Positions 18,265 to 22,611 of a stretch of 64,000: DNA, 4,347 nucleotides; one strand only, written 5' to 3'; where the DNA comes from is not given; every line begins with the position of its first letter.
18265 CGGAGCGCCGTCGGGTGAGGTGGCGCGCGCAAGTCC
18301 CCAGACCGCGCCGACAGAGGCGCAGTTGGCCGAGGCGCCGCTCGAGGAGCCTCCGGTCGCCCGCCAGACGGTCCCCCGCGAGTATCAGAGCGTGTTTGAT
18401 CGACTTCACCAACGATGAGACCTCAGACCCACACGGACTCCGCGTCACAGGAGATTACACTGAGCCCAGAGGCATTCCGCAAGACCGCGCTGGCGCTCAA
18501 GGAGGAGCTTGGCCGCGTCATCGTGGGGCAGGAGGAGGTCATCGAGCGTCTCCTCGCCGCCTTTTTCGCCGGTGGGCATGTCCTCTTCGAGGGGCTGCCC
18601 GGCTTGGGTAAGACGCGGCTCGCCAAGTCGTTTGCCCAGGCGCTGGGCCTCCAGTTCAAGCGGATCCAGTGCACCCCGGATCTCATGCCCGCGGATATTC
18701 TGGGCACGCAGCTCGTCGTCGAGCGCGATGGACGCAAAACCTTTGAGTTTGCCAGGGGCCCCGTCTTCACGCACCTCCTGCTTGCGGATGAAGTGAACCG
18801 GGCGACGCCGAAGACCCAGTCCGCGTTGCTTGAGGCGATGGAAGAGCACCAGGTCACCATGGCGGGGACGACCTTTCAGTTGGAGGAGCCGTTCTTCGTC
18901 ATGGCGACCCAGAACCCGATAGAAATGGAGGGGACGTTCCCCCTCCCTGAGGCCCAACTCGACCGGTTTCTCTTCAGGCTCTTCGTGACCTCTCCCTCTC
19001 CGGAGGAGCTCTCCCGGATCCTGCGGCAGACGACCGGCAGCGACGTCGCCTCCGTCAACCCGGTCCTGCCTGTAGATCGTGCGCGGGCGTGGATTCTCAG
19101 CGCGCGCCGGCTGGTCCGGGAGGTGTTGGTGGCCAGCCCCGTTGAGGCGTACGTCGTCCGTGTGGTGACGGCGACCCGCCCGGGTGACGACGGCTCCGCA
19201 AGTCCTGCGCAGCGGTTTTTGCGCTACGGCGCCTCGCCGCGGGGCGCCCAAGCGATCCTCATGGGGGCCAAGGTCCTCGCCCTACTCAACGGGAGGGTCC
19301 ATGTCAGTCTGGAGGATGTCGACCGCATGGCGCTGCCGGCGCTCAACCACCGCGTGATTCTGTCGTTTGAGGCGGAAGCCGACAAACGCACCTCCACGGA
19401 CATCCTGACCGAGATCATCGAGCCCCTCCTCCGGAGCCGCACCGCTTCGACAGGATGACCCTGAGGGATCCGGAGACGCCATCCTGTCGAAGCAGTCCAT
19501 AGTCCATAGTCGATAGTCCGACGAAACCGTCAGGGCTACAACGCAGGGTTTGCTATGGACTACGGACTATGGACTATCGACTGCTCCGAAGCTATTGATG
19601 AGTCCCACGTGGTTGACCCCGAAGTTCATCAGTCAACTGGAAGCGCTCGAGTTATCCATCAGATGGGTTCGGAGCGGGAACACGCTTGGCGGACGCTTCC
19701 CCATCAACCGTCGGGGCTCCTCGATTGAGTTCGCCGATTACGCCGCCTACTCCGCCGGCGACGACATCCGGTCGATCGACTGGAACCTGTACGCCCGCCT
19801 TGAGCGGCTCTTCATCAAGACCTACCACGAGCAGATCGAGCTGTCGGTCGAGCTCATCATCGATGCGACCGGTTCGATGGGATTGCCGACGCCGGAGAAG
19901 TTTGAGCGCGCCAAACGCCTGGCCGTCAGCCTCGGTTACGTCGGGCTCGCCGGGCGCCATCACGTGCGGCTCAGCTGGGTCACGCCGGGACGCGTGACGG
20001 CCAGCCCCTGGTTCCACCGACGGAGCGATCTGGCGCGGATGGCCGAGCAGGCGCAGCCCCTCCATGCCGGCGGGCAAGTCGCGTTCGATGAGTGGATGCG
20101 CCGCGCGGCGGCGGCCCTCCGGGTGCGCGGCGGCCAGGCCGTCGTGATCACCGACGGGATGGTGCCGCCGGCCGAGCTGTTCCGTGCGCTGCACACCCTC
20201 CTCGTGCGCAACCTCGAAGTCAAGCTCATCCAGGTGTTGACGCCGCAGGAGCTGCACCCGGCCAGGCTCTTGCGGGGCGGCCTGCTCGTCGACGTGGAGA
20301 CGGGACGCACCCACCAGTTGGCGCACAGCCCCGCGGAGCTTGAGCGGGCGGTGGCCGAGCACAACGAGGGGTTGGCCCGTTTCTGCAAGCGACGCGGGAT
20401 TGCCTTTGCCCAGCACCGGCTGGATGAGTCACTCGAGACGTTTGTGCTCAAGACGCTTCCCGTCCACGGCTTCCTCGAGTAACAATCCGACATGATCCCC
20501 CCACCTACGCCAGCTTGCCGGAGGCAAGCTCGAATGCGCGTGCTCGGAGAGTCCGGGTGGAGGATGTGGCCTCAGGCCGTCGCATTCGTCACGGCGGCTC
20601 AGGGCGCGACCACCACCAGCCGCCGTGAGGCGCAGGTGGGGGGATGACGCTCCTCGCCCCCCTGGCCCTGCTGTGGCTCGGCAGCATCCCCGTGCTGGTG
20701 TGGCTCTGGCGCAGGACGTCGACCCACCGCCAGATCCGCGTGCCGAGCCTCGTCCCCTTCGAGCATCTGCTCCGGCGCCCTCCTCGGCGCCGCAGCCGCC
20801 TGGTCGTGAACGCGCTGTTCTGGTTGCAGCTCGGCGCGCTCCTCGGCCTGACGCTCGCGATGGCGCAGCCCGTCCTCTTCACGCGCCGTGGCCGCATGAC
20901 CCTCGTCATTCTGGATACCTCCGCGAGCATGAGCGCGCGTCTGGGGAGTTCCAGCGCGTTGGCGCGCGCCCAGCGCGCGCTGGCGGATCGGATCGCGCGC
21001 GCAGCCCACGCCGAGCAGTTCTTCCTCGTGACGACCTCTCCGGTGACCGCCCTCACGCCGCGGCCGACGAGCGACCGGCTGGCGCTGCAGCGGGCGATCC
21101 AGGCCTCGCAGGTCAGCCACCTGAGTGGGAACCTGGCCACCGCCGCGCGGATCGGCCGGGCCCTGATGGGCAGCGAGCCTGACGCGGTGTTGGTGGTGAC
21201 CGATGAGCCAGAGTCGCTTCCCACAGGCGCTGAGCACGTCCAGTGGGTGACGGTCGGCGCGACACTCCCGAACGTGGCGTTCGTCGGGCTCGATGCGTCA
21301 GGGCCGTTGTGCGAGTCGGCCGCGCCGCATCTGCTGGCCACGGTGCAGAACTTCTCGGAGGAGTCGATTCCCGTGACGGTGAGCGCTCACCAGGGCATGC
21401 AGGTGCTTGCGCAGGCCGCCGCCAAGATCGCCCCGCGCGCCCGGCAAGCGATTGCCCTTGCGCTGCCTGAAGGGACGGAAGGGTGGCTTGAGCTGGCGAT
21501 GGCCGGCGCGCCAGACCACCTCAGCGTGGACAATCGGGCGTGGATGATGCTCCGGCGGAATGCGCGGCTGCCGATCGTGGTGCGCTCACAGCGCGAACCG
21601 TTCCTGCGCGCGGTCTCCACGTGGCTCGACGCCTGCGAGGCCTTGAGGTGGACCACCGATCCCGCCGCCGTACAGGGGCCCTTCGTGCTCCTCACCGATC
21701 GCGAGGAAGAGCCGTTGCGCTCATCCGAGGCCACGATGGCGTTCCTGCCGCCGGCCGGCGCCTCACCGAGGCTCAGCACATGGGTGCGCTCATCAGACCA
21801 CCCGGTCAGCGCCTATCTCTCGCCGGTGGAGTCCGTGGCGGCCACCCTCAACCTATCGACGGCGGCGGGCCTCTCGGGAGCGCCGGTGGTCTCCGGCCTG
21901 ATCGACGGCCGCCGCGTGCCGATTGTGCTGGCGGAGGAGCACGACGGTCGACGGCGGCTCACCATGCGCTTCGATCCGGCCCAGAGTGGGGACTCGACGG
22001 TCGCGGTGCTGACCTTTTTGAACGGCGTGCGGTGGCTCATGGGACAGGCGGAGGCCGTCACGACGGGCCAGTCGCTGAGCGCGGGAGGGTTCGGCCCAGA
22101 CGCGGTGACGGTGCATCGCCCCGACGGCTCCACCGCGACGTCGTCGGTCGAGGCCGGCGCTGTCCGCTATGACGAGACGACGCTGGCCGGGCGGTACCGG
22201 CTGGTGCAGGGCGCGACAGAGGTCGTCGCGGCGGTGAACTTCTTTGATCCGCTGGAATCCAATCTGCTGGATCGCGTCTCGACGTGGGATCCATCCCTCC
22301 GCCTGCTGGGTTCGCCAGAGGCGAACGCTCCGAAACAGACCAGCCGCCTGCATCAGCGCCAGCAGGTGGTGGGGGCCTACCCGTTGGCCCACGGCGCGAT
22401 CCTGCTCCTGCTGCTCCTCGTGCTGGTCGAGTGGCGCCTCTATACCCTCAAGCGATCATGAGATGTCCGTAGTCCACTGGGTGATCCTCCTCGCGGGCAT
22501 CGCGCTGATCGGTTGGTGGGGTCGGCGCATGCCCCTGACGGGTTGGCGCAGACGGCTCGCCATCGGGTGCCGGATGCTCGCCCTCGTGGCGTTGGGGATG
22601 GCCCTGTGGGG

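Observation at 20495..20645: Anti-SD/SD clamp instance 2 carries a compensatory base change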

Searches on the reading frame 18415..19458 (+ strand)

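Call 27: search_protein_families(library=pfam, proteins=[window:18415-19458:+])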
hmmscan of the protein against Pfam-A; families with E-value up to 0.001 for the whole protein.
window:18415-19458:+ (347 aa): 8 families
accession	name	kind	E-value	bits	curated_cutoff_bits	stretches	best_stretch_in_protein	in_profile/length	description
PF07726.17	AAA_3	-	3.6e-62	208.5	27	1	55-187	1-131/131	ATPase family associated with various cellular activities (AAA)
PF17863.7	AAA_lid_2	-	3e-18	65.8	22.7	1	266-334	6-74/74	AAA lid domain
PF07728.20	AAA_5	-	3e-14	53.6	22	1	55-185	1-139/139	AAA domain (dynein-related subfamily)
PF00004.35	AAA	-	6.6e-10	40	21.2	1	56-170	1-113/131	ATPase family associated with various cellular activities (AAA)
PF20030.5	bpMoxR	-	2.2e-09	37.1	27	1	30-206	8-181/205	MoxR domain in the MoxR-vWA-beta-propeller ternary systems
PF05496.18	RuvB_N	-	1.4e-06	28.6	27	1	54-148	34-114/159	Holliday junction DNA helicase RuvB P-loop domain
PF13191.12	AAA_16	-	0.00011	23.2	32.6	1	37-144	3-122/167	AAA ATPase domain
PF01078.27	Mg_chelatase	-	0.00027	20.8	20.3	0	36-77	5-46/207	Magnesium chelatase, subunit ChlI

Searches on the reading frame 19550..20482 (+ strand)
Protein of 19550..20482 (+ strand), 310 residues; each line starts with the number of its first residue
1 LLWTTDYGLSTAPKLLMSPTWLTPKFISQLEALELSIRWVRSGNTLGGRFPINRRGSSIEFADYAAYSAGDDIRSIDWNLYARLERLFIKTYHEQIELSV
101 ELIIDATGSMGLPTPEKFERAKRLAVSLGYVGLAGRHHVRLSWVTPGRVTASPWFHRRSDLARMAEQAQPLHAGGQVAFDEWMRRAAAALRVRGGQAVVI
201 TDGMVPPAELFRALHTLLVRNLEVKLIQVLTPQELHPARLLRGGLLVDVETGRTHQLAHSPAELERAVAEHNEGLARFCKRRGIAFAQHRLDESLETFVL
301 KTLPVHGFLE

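Call 27: search_protein_families(library=pfam, proteins=[window:19550-20482:+])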
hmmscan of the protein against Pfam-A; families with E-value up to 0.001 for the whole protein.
window:19550-20482:+ (310 aa): 1 family
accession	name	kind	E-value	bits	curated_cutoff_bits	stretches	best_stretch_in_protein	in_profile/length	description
PF01882.25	DUF58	-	1.3e-19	70.8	23.4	1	66-267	4-205/216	Protein of unknown function DUF58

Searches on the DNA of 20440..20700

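Call 24: search_rna_families(source=window, start=20440, end=20700, threshold=evalue, max_evalue=10)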
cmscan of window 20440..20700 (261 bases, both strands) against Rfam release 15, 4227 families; matches with E-value up to 10: 4.
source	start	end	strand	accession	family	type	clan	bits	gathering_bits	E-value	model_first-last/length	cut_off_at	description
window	20618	20692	-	RF00520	ybhL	Cis-reg; leader;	-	17.7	50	1.1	1-73/73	no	ybhL leader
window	20616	20679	+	RF04220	HCV_SL588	Cis-reg;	-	15.9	79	1.7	1-81/81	no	SL588 non-coding RNA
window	20551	20621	+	RF00891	mir-671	Gene; miRNA;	-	15.5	65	5.5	1-84/84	no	mir-671 microRNA precursor family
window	20565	20623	-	RF02727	sno_ZL116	Gene; snRNA; snoRNA; CD-box;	-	13.2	82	5.5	1-72/72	no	Small nucleolar RNA ZL116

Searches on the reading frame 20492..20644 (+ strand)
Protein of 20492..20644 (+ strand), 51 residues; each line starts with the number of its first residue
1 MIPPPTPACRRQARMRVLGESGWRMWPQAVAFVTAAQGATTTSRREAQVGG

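Call 58: list_cluster_members(proteins=[window:20492-20644:+, window:7489-7647:+, window:47385-47501:-, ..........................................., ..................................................])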
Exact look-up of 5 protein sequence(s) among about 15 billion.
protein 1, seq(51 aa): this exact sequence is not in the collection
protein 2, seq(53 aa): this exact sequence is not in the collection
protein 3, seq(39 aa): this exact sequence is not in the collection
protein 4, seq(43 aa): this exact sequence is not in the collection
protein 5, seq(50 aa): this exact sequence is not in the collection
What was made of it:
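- The bridge peptides are absent from a 15-billion-protein collection (call 58), so no gene caller predicts them. None is present in protein databases (call 58).
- Tried and rejected: None is present (call 58).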

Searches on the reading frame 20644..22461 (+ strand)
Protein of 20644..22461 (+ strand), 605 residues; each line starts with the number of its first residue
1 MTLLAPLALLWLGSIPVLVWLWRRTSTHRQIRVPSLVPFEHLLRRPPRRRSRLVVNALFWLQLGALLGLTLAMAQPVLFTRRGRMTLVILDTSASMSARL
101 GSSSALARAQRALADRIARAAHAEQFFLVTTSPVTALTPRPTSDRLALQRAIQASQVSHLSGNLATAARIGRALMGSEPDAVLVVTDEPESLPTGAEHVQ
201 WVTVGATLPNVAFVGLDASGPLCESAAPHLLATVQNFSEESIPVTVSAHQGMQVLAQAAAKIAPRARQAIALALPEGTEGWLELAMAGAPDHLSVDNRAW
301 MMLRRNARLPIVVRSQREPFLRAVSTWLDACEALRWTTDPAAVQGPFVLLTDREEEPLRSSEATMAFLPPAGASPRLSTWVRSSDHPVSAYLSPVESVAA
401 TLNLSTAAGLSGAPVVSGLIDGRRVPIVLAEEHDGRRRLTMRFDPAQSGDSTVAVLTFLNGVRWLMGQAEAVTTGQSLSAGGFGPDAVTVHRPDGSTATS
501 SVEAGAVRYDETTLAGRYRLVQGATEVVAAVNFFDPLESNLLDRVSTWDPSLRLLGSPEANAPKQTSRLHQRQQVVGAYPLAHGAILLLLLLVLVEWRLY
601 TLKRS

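Call 27: search_protein_families(library=pfam, proteins=[window:20644-22461:+])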
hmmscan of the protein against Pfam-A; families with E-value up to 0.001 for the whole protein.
window:20644-22461:+ (605 aa): 2 families
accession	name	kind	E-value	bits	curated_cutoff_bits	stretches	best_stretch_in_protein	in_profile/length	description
PF13519.12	VWA_2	-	5e-07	30.8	27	1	86-188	1-106/107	von Willebrand factor type A domain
PF07584.16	BatA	-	3.3e-05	24.7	25.9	1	1-76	1-77/77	Aerotolerance regulator N-terminal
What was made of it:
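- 20644..22461 (+): Downstream BatA/VWA gene (605 aa), which starts at the rebuilt ATG. The Pfam BatA profile aligns from residue 1 (call 27).
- The BatA profile starts at residue 1 of the ORF at 20644 (call 27).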

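Call 49: find_homologous_proteins(query=window:20644-22458:+, max_evalue=1e-30)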
Query window:20644-22458:+ (605 aa): 112 proteins with E <= 1e-30 among 8000 candidates.
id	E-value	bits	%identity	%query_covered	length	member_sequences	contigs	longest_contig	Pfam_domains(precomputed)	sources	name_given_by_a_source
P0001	0.0e+0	1305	100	100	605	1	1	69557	PF13519.13,PF07584.17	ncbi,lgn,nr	ncbi:MAG: VWA domain-containing protein [Candidatus Omnitrophota bacterium]|nr:VWA domain-containing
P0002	0.0e+0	1158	91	100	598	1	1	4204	PF13519.13,PF07584.17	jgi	-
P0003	0.0e+0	1066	83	98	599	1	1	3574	PF13519.13,PF07584.17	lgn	-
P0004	0.0e+0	1020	80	100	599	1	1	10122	PF13519.13,PF07584.17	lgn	-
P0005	5.9e-193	661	52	98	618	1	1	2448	PF13519.13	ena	-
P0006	8.4e-193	660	55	100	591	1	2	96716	PF13519.13,PF07584.17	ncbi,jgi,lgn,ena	-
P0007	7.4e-192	657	52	98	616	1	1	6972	PF13519.13,PF07584.17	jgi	jgi:hypothetical protein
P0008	6.5e-189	647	53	100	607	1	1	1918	PF13519.13,PF07584.17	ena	-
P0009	1.0e-187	643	53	100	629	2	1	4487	PF13519.13,PF07584.17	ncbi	-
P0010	6.0e-187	641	51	98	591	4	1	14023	PF13519.13,PF07584.17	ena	-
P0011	9.6e-186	637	53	100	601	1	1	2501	PF13519.13,PF07584.17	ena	-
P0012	2.2e-185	636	53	89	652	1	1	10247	PF13519.13,PF07584.17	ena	-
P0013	9.2e-185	634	55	91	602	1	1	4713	PF13519.13,PF07584.17,PF24156.3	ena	-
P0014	9.7e-185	634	52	98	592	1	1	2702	PF13519.13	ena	-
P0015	1.8e-184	633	55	89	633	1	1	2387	PF13519.13,PF07584.17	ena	-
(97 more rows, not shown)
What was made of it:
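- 20644..22461 (+): An NCBI protein of identical sequence and length exists (P0001, call 49).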

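Call 50: find_encoding_contigs(protein=P0002, flank=1500, max_places=1)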
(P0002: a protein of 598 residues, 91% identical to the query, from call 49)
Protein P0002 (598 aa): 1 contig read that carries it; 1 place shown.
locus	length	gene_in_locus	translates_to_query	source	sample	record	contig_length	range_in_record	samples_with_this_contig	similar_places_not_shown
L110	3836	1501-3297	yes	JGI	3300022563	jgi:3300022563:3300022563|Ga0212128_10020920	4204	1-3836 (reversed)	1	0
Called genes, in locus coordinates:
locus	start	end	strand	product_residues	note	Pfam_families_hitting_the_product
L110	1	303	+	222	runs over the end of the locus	?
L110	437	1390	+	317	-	PF01882:DUF58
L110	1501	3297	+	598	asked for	PF07584:BatA (weak), PF13519:VWA_2 (weak)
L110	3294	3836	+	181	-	?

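Call 51: find_encoding_contigs(protein=P0003, flank=1500, max_places=1)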
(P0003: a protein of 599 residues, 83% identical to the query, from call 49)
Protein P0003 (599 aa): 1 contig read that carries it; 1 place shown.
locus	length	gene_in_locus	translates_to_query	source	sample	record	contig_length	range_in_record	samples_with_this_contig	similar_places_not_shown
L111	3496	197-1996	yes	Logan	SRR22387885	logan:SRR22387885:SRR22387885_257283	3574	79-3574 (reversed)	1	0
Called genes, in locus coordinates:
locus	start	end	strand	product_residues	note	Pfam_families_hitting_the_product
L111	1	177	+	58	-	?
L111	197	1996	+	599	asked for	PF07584:BatA (weak), PF13519:VWA_2 (weak)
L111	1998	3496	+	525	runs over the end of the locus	?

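Call 52: find_encoding_contigs(protein=P0004, flank=1500, max_places=1)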
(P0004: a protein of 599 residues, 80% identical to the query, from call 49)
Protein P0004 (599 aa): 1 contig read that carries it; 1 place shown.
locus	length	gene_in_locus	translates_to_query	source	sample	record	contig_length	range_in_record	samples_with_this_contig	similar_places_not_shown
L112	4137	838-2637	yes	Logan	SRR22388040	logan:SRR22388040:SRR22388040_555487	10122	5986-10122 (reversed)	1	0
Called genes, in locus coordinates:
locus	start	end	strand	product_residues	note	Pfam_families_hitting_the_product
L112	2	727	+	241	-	?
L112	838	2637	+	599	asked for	PF07584:BatA, PF13519:VWA_2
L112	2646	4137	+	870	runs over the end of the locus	PF05762:VWA_CoxE (faint), PF00092:VWA (weak), PF09967:DUF2201 (faint), PF13519:VWA_2 (weak), PF00092:VWA, PF13519:VWA_2, PF13768:VWA_3, PF07090:GATase1_like (weak)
